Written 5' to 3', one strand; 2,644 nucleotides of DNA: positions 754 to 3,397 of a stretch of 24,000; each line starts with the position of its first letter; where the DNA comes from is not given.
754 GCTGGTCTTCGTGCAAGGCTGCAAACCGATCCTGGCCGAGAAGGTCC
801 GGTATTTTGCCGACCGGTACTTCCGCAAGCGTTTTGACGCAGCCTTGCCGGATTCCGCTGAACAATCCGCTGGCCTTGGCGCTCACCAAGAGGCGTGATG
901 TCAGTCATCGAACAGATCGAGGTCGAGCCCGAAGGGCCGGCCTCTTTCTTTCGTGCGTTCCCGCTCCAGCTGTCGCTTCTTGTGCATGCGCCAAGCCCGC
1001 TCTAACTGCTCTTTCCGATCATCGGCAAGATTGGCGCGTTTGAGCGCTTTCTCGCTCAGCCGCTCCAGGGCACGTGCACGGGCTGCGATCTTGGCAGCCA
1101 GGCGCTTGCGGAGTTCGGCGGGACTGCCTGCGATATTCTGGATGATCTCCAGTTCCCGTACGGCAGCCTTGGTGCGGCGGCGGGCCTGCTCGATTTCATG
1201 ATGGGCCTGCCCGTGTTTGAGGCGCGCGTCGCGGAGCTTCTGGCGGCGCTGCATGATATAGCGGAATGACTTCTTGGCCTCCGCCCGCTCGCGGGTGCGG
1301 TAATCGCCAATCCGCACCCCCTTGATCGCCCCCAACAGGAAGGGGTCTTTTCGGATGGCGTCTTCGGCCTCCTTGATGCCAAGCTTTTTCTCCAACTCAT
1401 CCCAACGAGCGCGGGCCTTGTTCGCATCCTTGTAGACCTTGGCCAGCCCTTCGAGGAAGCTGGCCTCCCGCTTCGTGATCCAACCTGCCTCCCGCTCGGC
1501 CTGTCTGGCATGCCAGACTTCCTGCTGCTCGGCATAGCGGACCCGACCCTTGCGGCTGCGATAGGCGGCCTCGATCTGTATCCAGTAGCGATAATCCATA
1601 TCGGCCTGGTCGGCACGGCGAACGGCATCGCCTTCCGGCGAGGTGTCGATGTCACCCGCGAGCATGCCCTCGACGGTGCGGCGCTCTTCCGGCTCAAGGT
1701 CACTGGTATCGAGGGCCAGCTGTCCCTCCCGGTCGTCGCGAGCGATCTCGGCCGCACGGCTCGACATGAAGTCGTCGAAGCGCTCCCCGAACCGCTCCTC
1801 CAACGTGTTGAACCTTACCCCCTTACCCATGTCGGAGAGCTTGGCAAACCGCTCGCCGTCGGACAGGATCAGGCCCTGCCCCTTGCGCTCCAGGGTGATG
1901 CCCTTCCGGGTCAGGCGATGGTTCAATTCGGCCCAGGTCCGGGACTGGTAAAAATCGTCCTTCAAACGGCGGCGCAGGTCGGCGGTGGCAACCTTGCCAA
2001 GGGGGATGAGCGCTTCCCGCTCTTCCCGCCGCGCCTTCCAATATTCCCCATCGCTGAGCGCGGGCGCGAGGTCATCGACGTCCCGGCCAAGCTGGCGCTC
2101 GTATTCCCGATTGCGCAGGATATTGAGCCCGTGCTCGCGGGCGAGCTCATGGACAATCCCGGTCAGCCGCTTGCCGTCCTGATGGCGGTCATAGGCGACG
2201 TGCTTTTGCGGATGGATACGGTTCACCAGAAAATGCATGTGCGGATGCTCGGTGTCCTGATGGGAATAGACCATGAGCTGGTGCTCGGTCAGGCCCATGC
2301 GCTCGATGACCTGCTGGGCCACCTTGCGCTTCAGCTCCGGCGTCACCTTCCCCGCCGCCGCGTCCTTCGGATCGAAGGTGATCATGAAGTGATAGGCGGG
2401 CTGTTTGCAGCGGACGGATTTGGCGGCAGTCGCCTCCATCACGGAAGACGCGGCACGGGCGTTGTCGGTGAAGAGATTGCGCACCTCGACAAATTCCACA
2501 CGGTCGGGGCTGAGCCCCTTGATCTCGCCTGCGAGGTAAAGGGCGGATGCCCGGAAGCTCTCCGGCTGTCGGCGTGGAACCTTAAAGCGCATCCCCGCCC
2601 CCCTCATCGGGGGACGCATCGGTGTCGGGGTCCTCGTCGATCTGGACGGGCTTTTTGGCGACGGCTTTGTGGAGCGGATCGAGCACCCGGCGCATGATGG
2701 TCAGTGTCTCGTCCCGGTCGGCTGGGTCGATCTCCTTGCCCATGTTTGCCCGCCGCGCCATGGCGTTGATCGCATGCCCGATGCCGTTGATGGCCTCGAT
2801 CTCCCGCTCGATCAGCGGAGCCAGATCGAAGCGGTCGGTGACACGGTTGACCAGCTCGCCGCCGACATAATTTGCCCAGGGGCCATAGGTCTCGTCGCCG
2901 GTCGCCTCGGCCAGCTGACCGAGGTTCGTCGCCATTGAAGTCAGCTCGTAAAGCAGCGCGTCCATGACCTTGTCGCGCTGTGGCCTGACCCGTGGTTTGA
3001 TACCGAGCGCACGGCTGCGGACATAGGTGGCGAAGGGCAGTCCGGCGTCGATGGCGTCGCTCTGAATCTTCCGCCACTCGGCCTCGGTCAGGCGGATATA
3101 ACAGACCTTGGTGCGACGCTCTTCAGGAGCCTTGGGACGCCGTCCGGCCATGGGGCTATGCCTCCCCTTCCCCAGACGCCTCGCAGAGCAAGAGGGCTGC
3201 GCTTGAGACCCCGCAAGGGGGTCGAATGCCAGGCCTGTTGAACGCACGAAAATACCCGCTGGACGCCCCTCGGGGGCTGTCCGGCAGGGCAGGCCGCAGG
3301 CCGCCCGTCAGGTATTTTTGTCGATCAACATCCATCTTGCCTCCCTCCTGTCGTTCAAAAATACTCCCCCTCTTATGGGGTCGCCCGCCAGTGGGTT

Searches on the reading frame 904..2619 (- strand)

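Call 94: search_protein_families(library=pfam, proteins=[window:904-2619:-], max_evalue=0.001)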
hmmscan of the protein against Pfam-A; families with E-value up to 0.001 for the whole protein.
window:904-2619:- (572 aa): 2 families
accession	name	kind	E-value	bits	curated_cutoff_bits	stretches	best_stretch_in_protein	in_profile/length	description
PF03432.20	Relaxase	-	3.4e-29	102.2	24.6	1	40-165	9-132/132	MobA/VirD2-like, nuclease domain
PF22863.1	TraI_middle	-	9.9e-07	29.3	27.6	1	215-279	20-85/89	TraI-like middle domain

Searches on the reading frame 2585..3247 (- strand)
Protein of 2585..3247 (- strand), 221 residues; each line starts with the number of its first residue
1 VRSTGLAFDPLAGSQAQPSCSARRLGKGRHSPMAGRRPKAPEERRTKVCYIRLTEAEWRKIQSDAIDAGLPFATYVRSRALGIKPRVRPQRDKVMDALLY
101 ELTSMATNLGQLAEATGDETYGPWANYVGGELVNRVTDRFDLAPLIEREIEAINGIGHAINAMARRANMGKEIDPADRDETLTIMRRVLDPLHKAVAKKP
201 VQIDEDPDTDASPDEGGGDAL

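Call 94: search_protein_families(library=pfam, proteins=[window:2585-3247:-], max_evalue=0.001)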
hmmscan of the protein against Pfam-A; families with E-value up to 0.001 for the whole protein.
window:2585-3247:- (221 aa): 1 family
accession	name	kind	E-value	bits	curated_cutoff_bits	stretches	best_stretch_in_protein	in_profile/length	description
PF21983.2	NikA-like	-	3.5e-14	53.1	27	1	43-114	1-70/72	Mobilization protein NikA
